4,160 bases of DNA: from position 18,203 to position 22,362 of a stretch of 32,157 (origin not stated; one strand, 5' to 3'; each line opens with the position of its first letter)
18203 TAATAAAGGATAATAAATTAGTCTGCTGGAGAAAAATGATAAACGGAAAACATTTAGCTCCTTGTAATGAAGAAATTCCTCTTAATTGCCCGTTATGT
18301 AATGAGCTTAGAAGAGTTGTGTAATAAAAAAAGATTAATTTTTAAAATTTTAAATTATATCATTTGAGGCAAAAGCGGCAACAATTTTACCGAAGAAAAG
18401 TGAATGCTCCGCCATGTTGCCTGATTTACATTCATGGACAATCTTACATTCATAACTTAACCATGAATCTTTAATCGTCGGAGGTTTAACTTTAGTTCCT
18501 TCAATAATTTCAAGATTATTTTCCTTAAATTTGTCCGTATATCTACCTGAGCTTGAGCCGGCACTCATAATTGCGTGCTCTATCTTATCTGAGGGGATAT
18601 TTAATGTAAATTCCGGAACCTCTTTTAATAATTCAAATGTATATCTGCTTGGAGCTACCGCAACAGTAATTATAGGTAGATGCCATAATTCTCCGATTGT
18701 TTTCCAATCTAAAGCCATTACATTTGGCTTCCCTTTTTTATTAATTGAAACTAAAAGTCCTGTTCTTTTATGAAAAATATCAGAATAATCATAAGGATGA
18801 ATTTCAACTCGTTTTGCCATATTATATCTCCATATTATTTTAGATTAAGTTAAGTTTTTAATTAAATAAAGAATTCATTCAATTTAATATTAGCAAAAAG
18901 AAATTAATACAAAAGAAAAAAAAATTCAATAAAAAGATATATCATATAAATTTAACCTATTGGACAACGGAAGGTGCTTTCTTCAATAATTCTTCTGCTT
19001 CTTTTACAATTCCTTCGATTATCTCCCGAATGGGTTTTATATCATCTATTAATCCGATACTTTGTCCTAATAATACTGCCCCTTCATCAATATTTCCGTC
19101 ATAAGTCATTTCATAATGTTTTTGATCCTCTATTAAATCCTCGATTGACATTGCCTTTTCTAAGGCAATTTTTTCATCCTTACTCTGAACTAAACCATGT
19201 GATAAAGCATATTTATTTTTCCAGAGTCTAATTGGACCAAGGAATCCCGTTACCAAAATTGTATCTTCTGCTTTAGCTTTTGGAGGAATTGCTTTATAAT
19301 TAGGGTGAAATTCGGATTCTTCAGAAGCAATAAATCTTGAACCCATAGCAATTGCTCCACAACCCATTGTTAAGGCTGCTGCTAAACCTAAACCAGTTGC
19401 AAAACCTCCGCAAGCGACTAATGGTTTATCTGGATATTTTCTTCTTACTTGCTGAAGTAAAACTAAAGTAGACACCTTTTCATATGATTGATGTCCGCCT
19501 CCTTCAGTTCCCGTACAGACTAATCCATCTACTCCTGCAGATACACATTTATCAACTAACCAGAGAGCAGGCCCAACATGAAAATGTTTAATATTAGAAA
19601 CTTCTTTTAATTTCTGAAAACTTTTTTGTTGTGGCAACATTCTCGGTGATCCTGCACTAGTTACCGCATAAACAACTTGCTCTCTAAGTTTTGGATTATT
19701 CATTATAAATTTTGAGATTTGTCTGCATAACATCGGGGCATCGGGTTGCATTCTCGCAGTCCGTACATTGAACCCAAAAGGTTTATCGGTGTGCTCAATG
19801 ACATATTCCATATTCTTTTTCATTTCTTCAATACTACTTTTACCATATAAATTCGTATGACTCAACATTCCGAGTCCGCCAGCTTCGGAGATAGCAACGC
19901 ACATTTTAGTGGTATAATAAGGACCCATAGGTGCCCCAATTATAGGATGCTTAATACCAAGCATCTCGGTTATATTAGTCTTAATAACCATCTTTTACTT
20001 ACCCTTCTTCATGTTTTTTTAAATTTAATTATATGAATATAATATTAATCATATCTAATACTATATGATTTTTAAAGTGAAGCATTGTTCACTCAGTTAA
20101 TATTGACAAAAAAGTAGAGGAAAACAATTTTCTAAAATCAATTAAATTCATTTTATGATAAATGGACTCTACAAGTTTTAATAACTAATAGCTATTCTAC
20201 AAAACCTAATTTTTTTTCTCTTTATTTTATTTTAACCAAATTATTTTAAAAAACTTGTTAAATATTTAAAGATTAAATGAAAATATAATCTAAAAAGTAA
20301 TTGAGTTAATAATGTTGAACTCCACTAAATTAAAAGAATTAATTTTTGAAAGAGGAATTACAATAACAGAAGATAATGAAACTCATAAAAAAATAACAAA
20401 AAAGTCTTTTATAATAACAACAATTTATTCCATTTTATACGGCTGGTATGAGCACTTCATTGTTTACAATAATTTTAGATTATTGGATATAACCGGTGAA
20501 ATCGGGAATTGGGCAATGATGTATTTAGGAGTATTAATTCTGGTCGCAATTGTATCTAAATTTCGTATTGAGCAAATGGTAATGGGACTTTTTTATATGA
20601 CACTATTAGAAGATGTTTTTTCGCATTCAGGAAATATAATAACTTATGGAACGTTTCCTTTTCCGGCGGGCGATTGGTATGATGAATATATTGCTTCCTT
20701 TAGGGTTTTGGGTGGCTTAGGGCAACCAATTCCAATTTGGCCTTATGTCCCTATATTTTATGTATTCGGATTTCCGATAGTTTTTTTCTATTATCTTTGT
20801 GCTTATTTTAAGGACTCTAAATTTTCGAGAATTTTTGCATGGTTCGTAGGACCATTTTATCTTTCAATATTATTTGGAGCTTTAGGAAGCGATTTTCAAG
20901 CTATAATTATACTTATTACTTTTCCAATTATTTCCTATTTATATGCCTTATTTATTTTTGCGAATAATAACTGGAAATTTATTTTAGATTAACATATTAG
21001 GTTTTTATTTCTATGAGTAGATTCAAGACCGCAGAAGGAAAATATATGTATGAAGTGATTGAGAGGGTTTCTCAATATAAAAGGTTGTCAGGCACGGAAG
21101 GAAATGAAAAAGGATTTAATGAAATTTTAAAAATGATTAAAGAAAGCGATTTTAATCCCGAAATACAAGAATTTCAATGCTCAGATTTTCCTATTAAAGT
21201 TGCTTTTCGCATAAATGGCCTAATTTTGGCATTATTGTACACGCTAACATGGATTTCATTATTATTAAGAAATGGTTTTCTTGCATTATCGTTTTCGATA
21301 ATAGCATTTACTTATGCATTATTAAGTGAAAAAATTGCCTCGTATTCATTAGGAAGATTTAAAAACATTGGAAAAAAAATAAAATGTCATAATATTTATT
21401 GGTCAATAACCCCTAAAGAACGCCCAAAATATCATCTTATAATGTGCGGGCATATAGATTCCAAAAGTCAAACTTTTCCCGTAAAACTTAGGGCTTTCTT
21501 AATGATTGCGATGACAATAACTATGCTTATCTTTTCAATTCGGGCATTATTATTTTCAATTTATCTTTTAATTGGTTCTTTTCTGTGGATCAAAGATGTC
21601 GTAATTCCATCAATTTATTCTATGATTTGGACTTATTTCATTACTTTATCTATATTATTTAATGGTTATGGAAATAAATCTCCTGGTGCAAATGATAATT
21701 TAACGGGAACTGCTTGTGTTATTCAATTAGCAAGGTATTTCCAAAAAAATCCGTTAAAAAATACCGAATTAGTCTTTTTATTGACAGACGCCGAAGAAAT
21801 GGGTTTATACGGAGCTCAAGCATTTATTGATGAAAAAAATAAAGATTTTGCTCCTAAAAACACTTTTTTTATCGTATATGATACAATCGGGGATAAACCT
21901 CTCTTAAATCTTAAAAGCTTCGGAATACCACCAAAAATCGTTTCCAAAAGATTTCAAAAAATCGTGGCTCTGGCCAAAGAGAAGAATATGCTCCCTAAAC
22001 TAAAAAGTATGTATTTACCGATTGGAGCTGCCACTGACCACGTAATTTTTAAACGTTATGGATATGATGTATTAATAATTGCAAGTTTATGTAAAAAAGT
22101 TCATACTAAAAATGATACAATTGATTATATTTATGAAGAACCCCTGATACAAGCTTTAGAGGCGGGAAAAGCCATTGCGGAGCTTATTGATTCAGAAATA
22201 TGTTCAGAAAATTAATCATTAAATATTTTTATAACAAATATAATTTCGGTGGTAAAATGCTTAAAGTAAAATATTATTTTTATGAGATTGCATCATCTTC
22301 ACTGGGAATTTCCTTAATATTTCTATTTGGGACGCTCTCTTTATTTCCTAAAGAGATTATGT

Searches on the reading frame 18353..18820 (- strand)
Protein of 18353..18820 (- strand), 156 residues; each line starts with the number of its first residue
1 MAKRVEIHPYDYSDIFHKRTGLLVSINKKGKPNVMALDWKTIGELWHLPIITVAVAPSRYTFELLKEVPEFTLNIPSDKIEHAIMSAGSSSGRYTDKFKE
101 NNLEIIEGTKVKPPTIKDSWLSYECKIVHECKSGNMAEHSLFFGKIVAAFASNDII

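Call 26: search_protein_families(library=pfam, proteins=[window:18353-18820:-], max_evalue=0.001)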
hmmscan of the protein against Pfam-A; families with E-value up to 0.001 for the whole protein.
window:18353-18820:- (156 aa): 1 family
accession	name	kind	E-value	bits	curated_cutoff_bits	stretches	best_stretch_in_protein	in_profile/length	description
PF01613.24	Flavin_Reduct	-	1.7e-18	67.6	27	1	22-152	10-134/153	Flavin reductase like domain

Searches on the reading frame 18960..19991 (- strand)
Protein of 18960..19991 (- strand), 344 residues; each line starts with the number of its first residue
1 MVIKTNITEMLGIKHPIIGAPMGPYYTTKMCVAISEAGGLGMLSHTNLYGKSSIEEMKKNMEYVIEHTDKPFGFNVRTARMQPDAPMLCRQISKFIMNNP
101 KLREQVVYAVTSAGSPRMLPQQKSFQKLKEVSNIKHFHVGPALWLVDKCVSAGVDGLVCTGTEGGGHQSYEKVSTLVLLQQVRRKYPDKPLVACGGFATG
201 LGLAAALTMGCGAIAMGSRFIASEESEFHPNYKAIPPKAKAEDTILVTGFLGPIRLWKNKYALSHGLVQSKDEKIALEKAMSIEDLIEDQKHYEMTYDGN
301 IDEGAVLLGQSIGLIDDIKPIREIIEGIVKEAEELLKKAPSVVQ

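Call 26: search_protein_families(library=pfam, proteins=[window:18960-19991:-], max_evalue=0.001)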
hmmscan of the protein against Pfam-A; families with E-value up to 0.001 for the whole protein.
window:18960-19991:- (344 aa): 3 families
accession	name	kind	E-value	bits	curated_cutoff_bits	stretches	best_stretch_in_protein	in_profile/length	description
PF03060.21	NMO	-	1.1e-39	137.2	28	1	5-331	2-331/331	Nitronate monooxygenase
PF00478.31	IMPDH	-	7.4e-08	32.2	25.6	1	3-217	23-173/345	IMP dehydrogenase / GMP reductase domain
PF01070.24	FMN_dh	-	4.6e-05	23.1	24.9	1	147-221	233-306/350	FMN-dependent dehydrogenase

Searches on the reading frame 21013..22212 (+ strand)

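Call 26: search_protein_families(library=pfam, proteins=[window:21013-22212:+], max_evalue=0.001)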
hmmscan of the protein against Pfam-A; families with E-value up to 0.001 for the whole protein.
window:21013-22212:+ (400 aa): 3 families
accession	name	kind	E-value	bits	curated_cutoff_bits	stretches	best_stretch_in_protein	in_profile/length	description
PF04389.22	Peptidase_M28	-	2.6e-21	76.7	21.3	1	223-376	27-180/193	Peptidase family M28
PF05343.19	Peptidase_M42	-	2.2e-06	27.4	23.2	1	227-371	133-282/292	M42 glutamyl aminopeptidase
PF01546.33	Peptidase_M20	-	5.1e-05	23.7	24.6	1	224-308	31-112/206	Peptidase family M20/M25/M40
